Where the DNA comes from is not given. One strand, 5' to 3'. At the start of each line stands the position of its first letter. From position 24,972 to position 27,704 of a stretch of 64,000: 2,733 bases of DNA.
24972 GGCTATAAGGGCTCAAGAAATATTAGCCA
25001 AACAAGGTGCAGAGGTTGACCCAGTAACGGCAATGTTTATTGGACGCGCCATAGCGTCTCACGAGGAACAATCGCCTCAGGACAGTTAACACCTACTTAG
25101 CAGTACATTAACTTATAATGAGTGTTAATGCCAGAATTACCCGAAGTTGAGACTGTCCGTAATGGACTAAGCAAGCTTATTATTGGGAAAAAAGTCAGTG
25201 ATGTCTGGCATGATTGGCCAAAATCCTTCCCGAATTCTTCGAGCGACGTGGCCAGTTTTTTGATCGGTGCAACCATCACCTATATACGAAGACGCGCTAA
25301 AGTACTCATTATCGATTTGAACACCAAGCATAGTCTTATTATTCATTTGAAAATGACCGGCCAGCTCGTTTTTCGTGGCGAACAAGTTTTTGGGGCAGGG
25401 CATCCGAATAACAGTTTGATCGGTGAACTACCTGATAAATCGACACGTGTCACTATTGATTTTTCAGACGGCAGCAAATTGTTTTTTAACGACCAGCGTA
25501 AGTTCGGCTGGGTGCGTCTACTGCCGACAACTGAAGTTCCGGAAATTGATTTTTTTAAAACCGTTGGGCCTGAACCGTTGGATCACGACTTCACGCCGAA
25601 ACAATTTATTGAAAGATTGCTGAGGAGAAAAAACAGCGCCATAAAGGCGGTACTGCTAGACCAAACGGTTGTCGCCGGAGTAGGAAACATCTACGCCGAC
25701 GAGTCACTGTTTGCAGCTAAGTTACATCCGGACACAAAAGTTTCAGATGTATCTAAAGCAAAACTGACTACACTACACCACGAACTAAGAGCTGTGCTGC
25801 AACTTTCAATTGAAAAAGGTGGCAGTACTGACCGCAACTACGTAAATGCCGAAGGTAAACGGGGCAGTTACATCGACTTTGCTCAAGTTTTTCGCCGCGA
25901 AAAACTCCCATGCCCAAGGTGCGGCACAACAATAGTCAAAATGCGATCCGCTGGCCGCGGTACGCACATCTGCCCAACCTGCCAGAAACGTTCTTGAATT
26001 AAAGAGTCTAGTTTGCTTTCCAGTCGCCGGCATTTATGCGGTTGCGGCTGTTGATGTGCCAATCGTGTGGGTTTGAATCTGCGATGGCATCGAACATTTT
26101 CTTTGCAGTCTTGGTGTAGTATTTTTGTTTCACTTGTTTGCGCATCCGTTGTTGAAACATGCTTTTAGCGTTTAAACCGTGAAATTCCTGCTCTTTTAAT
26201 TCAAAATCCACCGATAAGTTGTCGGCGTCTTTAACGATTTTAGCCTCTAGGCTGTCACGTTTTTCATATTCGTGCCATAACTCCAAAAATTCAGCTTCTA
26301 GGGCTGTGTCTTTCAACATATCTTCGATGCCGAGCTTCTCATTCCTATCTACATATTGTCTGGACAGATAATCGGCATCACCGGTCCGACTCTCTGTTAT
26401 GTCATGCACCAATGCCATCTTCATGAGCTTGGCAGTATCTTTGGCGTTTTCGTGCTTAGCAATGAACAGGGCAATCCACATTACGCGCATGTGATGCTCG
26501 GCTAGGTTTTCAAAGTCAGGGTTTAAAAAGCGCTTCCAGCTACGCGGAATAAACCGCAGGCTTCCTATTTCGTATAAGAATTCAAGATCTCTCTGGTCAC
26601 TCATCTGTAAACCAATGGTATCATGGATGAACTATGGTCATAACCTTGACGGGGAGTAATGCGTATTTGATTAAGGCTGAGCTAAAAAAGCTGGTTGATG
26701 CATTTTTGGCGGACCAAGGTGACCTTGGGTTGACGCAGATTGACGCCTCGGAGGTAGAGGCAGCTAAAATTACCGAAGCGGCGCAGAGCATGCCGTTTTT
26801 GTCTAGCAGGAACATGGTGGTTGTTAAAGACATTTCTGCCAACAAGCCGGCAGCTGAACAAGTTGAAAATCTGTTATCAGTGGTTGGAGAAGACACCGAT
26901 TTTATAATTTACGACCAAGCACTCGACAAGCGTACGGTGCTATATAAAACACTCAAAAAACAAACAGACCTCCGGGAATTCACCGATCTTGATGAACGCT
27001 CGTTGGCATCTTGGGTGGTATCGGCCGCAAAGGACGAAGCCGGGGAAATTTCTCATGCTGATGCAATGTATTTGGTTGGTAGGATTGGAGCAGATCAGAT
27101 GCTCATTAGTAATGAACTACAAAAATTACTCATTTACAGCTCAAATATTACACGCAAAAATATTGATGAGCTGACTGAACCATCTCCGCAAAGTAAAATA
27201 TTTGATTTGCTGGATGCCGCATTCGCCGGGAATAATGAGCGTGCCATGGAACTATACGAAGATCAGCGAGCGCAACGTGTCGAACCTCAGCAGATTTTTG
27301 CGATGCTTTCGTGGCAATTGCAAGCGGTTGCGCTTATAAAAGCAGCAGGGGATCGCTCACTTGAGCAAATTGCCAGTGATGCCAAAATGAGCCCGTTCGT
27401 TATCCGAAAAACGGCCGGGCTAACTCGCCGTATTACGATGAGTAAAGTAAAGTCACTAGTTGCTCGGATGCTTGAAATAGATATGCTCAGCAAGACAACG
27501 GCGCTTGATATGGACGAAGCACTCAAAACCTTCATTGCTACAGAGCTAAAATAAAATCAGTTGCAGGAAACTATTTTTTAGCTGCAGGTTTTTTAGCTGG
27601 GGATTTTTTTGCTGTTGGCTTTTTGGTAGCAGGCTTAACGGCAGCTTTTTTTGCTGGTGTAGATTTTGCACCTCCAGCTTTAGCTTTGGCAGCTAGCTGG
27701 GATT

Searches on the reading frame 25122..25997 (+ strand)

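Call 48: search_protein_families(library=pfam, proteins=[window:25122-25997:+], max_evalue=0.00001)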
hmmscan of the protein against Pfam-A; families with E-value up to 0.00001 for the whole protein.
window:25122-25997:+ (291 aa): 3 families
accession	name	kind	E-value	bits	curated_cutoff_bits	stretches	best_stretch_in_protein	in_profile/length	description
PF01149.29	Fapy_DNA_glyco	-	9.2e-30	104.1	25.5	1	3-130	1-116/117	Formamidopyrimidine-DNA glycosylase N-terminal domain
PF06831.19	H2TH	-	1.6e-28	98.9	34.7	1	148-236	1-88/93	Formamidopyrimidine-DNA glycosylase H2TH domain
PF06827.20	zf-FPG_IleRS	-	2.1e-12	47.1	21.3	1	262-290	2-30/30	Zinc finger found in FPG and IleRS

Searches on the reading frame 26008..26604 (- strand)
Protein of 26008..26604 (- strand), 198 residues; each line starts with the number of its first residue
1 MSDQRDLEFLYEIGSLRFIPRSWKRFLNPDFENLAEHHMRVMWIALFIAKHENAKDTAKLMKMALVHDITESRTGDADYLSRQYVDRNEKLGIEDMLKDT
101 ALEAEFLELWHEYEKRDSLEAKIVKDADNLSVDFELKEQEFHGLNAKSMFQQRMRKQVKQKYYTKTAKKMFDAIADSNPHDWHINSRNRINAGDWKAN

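Call 48: search_protein_families(library=pfam, proteins=[window:26008-26604:-], max_evalue=0.00001)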
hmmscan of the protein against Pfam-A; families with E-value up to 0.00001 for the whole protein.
window:26008-26604:- (198 aa): 3 families
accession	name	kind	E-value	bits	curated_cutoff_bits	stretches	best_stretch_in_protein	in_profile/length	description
PF13023.12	HD_3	-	3.8e-26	92.4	22.5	1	13-161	1-156/165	HD domain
PF01966.28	HD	-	9e-10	39.3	22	1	35-131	2-114/116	HD domain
PF12917.13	YfbR-like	-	1.6e-08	34.9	25.9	1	9-153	2-155/182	5'-deoxynucleotidase YfbR-like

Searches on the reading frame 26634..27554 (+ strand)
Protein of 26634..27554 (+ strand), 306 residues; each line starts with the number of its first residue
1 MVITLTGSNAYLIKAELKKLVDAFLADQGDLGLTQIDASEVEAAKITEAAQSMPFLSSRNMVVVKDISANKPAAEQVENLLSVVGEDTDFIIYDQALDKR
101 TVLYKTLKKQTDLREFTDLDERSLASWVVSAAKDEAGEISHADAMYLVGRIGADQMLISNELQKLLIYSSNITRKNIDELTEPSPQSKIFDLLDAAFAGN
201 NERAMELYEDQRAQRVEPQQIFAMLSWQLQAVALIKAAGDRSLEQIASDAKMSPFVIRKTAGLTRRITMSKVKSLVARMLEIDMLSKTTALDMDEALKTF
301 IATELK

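Call 48: search_protein_families(library=pfam, proteins=[window:26634-27554:+], max_evalue=0.00001)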
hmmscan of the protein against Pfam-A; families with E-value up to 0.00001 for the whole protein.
window:26634-27554:+ (306 aa): 2 families
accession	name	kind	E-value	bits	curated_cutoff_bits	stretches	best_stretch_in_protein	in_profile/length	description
PF21694.2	DNA_pol3_delta_C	-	7.4e-19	68.4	27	1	187-302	2-119/121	DNA polymerase III delta subunit, C-terminal domain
PF06144.19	DNA_pol3_delta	-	1.3e-12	48.2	21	1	5-112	3-119/124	DNA polymerase III, delta subunit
